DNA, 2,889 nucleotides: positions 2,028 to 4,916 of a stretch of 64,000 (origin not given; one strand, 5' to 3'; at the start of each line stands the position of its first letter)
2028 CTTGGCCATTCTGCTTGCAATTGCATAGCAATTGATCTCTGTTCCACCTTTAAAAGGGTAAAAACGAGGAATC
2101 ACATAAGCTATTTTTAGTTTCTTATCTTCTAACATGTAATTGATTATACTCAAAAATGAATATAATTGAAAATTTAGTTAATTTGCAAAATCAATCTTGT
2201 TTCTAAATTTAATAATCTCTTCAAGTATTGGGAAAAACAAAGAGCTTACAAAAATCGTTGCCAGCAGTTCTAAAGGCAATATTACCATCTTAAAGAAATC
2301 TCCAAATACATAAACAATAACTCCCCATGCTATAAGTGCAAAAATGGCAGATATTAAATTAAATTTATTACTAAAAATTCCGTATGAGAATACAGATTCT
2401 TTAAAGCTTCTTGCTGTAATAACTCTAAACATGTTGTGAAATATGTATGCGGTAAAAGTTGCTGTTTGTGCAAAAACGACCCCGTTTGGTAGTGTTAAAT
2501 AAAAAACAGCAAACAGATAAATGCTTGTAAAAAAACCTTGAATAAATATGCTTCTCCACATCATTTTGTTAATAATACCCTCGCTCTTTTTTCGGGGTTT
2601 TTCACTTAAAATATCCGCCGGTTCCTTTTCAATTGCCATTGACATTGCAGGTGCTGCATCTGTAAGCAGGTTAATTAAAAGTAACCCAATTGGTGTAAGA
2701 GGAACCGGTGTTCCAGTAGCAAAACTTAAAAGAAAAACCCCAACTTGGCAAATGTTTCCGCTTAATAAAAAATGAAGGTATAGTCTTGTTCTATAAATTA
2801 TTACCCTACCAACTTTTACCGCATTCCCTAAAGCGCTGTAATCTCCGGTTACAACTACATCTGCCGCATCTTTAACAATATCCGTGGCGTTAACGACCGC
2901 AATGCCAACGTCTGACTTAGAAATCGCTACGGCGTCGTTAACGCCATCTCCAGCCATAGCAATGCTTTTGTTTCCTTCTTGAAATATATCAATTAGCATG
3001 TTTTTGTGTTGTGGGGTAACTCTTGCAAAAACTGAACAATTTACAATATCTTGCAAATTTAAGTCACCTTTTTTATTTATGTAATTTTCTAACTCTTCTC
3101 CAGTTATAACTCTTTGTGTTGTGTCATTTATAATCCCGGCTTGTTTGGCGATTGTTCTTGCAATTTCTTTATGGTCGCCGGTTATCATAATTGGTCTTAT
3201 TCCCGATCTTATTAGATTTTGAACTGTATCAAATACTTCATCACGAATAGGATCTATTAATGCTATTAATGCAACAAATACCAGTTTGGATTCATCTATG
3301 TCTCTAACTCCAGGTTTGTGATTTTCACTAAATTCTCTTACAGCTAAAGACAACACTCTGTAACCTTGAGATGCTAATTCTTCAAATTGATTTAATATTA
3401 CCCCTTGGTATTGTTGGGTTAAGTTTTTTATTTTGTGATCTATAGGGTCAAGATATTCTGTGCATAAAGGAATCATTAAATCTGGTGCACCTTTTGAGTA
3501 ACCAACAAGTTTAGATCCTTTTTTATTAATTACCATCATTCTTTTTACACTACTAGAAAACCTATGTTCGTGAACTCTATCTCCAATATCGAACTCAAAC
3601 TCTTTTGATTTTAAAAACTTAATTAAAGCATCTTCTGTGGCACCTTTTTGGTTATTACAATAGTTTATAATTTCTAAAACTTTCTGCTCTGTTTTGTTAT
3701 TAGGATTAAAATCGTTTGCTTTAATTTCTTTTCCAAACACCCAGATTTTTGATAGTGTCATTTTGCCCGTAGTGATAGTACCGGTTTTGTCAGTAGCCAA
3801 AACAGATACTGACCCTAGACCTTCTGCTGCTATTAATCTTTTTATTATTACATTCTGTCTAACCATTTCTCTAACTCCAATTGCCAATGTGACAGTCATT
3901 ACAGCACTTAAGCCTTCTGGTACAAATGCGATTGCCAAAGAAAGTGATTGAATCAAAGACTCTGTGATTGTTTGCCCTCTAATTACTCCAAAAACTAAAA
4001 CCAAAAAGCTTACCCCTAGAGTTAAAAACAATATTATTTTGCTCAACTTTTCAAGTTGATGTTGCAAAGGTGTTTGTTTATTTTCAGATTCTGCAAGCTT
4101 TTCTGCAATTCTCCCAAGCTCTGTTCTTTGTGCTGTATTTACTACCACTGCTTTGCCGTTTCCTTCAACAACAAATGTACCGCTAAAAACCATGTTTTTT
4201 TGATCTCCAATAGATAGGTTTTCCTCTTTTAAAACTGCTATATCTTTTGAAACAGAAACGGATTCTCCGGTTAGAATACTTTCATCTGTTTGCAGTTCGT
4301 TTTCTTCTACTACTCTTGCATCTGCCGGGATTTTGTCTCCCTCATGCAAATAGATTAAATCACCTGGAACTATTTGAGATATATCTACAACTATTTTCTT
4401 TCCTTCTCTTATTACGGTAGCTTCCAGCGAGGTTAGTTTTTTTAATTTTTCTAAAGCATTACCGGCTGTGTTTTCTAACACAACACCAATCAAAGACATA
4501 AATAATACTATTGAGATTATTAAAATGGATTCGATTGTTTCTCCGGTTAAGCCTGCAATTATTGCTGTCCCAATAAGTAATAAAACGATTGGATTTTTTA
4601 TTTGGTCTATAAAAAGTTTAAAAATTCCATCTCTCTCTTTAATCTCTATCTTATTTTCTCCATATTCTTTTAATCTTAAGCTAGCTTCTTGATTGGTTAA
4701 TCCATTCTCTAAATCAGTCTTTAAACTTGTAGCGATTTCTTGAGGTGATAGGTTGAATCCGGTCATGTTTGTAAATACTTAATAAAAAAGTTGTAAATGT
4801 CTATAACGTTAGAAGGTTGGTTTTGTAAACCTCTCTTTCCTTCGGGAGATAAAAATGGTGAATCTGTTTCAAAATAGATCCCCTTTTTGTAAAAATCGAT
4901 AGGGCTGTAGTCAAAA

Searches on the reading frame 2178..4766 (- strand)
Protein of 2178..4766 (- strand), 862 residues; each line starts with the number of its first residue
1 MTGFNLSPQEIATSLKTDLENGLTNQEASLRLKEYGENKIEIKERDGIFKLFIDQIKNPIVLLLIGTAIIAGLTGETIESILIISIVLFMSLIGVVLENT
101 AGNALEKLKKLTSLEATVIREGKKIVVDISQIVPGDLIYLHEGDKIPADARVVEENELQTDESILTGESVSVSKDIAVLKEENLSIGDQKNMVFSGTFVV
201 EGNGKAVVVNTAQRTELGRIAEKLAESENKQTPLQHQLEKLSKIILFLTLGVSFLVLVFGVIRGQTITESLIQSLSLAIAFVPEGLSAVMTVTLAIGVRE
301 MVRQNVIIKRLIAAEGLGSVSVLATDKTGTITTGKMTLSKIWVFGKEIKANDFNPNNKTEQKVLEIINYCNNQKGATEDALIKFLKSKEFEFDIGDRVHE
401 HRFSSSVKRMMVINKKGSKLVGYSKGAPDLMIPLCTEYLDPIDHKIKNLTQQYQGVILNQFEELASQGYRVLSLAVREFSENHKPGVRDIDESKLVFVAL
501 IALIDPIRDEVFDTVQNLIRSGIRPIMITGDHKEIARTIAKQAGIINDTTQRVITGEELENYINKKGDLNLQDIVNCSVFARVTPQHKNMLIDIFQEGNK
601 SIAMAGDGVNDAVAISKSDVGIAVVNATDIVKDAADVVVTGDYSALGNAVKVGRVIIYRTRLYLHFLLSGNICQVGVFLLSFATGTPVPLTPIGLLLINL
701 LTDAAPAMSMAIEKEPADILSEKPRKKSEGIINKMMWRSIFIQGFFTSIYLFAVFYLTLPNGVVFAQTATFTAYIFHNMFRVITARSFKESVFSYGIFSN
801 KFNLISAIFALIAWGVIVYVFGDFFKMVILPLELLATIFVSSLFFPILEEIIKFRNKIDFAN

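Call 82: search_protein_families(library=pfam, proteins=[window:2178-4766:-], max_evalue=1e-8)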
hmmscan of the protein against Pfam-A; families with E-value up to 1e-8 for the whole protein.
window:2178-4766:- (862 aa): 4 families
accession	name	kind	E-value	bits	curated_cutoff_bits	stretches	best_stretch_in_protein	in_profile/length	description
PF00122.25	E1-E2_ATPase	-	1.2e-53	181.8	28.1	1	111-303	2-180/181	E1-E2 ATPase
PF00689.26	Cation_ATPase_C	-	4.2e-38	131.3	27.3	1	687-854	1-174/175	Cation transporting ATPase, C-terminus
PF00690.31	Cation_ATPase_N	-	2.4e-20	72.4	20.4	1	5-71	3-69/69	Cation transporter/ATPase, N-terminus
PF00702.32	Hydrolase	-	9.2e-14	52.7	26.4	1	323-616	4-188/191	haloacid dehalogenase-like hydrolase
